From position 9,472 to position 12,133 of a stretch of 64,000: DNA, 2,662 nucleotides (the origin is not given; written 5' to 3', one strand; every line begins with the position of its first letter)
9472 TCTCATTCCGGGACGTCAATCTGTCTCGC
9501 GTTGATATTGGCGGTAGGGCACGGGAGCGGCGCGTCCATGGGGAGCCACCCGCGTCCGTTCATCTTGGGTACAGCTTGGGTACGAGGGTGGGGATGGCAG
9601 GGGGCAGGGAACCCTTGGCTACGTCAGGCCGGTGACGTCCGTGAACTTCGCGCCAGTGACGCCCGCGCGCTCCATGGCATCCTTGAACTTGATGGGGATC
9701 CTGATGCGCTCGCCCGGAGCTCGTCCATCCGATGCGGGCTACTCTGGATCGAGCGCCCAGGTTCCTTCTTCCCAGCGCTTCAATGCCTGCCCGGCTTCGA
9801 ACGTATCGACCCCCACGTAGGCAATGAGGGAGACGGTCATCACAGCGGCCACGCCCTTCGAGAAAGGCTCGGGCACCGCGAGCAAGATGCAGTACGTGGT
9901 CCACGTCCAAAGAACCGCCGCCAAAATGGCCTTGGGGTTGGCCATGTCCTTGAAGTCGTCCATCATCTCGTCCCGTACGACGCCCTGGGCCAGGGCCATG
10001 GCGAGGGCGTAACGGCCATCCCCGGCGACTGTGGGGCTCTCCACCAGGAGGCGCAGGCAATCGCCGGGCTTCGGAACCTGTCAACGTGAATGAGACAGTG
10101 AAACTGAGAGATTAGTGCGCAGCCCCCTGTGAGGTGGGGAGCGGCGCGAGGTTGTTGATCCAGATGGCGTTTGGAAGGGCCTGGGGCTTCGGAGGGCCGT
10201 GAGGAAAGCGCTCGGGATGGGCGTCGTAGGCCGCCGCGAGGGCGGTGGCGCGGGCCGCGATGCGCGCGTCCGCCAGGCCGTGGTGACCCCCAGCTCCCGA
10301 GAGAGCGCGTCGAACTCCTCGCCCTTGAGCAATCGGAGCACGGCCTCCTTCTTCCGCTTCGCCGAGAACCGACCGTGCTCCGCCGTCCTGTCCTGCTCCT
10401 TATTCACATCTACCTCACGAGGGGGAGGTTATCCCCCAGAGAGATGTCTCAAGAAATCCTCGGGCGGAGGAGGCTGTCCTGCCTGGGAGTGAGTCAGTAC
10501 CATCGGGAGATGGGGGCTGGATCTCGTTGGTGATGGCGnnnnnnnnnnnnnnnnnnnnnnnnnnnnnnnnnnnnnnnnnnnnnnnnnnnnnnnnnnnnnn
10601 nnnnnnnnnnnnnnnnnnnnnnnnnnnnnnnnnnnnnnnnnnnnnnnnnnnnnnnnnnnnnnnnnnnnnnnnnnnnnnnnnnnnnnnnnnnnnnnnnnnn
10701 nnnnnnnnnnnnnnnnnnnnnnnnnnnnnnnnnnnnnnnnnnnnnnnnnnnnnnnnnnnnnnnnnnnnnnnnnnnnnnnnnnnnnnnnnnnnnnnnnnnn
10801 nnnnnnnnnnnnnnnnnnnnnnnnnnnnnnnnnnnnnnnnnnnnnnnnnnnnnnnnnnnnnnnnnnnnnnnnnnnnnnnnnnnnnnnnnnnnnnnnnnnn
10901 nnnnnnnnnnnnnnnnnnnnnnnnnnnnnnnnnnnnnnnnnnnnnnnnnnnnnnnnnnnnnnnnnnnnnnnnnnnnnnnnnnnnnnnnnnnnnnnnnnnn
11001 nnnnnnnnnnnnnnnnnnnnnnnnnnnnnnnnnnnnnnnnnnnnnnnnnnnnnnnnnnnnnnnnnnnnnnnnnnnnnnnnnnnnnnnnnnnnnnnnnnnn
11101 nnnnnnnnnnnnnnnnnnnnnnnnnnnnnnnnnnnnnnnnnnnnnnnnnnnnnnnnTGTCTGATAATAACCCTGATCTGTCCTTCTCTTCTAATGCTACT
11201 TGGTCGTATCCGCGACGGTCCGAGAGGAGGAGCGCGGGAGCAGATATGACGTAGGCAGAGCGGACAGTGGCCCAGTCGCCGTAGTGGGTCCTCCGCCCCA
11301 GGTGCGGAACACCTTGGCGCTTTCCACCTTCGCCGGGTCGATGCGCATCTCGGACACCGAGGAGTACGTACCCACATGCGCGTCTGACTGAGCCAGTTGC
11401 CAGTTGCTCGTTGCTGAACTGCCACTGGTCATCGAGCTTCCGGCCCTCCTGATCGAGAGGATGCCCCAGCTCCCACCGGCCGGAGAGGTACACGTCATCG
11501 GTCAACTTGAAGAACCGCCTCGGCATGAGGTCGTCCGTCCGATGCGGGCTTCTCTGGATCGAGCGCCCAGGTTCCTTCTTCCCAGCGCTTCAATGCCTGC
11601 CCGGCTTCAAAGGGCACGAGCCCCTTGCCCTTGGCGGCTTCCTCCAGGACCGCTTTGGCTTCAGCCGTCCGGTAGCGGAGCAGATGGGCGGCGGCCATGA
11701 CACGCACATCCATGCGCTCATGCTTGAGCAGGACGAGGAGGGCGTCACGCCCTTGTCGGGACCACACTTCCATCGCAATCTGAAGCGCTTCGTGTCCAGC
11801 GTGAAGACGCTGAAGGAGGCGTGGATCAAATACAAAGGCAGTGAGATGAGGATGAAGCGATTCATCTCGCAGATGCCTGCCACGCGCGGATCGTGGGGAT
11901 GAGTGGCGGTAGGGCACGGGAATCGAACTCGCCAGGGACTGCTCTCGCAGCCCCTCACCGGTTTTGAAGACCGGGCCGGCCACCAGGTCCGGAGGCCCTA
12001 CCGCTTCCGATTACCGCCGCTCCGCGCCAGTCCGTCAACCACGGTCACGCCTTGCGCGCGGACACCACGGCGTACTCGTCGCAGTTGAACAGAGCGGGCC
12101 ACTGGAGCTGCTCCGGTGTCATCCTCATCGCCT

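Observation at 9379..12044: Degraded accessory islet: IS3 relic, low-GC orphan gene and duplicated DUF2019-like (immunity-type) fragments joined by an 85-bp direct repeat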

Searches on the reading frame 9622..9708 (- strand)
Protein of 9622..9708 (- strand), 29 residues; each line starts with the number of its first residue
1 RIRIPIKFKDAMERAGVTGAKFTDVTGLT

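Call 32: search_protein_families(library=pfam, proteins=[window:9622-9708:-], max_evalue=10)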
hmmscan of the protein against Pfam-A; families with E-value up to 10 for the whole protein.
seq(29 aa): 0 families

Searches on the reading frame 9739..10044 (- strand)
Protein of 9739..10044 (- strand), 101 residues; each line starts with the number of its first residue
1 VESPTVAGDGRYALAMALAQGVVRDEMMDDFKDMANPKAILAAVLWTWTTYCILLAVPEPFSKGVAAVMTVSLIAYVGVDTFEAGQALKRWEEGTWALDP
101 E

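Call 7: search_protein_families(library=pfam, proteins=[window:9739-10044:-], max_evalue=1)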
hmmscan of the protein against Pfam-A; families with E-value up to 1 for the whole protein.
window:9739-10044:- (101 aa): 2 families
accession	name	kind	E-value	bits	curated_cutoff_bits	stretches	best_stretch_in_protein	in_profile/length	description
PF12676.12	DUF3796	-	0.014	16.2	24.8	1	19-92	45-119/120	Protein of unknown function (DUF3796)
PF07694.17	5TM-5TMR_LYT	-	0.039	14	24.6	1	13-73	89-149/169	5TMR of 5TMR-LYT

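Call 8: search_protein_families(library=ncbifam, proteins=[window:9739-10044:-], max_evalue=1)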
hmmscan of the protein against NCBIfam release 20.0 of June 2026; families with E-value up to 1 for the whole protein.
window:9739-10044:- (101 aa): 1 family
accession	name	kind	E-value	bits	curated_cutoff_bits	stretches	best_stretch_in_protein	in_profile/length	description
NF050093.1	SitA5_escort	subfamily_domain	2.8e-33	115.5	160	1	2-82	127-207/262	SitA5 family polymorphic toxin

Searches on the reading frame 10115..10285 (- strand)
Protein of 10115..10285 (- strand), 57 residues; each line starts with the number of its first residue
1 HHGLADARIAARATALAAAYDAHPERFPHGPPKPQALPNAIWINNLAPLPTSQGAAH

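Call 15: search_protein_families(library=ncbifam, proteins=[window:10115-10279:-], max_evalue=10)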
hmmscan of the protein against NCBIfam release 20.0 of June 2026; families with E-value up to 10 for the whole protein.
seq(55 aa): 0 families

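Call 23: search_dna_similar(query=window:10115-10285:-, collection=plasmids, mode=protein, max_evalue=0.01, max_rows=10)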
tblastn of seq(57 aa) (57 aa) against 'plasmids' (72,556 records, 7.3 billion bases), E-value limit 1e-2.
No match.

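Call 52: search_dna_similar(query=window:10115-10276:-, collection=plasmids, mode=protein, max_evalue=10, max_rows=12)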
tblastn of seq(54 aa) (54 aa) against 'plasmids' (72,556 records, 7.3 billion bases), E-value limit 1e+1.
Records with a match: 17; places in all: 27; records where one place covers at least 80% of the query: 0.
Best place of each record, by identity: 60-80% 10; <60% 7.
By first word of the organism name: Streptomyces 8; Rhodococcus 3; Mycobacterium 2; Octadecabacter 1; Embleya 1; Pantoea 1; Kovacikia 1.
By predicted mobility (MOB-suite, as given by PLSDB): mobilizable 14; non-mobilizable 3.
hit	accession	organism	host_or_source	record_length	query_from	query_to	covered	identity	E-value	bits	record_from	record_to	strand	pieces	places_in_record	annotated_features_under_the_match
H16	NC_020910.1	Octadecabacter arcticus 238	150 km offshore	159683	21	53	61%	54.5%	1e-1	35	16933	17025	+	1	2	none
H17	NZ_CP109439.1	Streptomyces sp. NBC_01483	-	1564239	20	45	48%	61.5%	1e+0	33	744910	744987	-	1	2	none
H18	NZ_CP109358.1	Streptomyces sp. NBC_01562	-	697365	20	45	48%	61.5%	1e+0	33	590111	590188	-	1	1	IS3 family transposase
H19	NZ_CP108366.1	Streptomyces sp. NBC_01340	-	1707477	20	45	48%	61.5%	1e+0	33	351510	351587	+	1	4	none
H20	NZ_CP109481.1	Streptomyces sp. NBC_01450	-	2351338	20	45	48%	61.5%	1e+0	32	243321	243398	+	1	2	none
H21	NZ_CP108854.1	Streptomyces sp. NBC_00841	-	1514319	20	45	48%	57.7%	3e+0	32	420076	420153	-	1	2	record has no annotation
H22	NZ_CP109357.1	Streptomyces sp. NBC_01562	-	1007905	20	45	48%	57.7%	3e+0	32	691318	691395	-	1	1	record has no annotation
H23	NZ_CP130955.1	Rhodococcus opacus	cell culture,Sod-podzolic soil ...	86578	20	42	43%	60.9%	7e-1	33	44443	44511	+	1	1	IS3 family transposase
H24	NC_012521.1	Rhodococcus opacus B4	-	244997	20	42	43%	60.9%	1e+0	32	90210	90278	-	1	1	IS3 family transposase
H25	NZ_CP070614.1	Rhodococcus pseudokoreensis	cell culture,rhizosphere of apple ...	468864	20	42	43%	60.9%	1e+0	32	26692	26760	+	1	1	IS3 family transposase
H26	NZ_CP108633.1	Streptomyces sp. NBC_01136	-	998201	20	42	43%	60.9%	3e+0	32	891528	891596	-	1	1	none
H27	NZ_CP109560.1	Streptomyces sp. NBC_01384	-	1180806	20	42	43%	60.9%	3e+0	32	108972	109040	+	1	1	record has no annotation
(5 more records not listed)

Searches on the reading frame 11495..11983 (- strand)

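Call 7: search_protein_families(library=pfam, proteins=[window:11495-11983:-], max_evalue=1)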
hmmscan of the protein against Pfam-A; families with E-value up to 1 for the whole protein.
window:11495-11983:- (162 aa): 2 families
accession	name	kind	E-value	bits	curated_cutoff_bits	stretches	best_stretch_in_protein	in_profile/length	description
PF09450.16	DUF2019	-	1.8e-06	28.3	23.3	1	66-125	33-93/105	Domain of unknown function (DUF2019)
PF13646.12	HEAT_2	-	0.00067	20.3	27.7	1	72-131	26-87/88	HEAT repeats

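Call 8: search_protein_families(library=ncbifam, proteins=[window:11495-11983:-], max_evalue=1)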
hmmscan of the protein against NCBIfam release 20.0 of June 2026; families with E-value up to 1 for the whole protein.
window:11495-11983:- (162 aa): 0 families
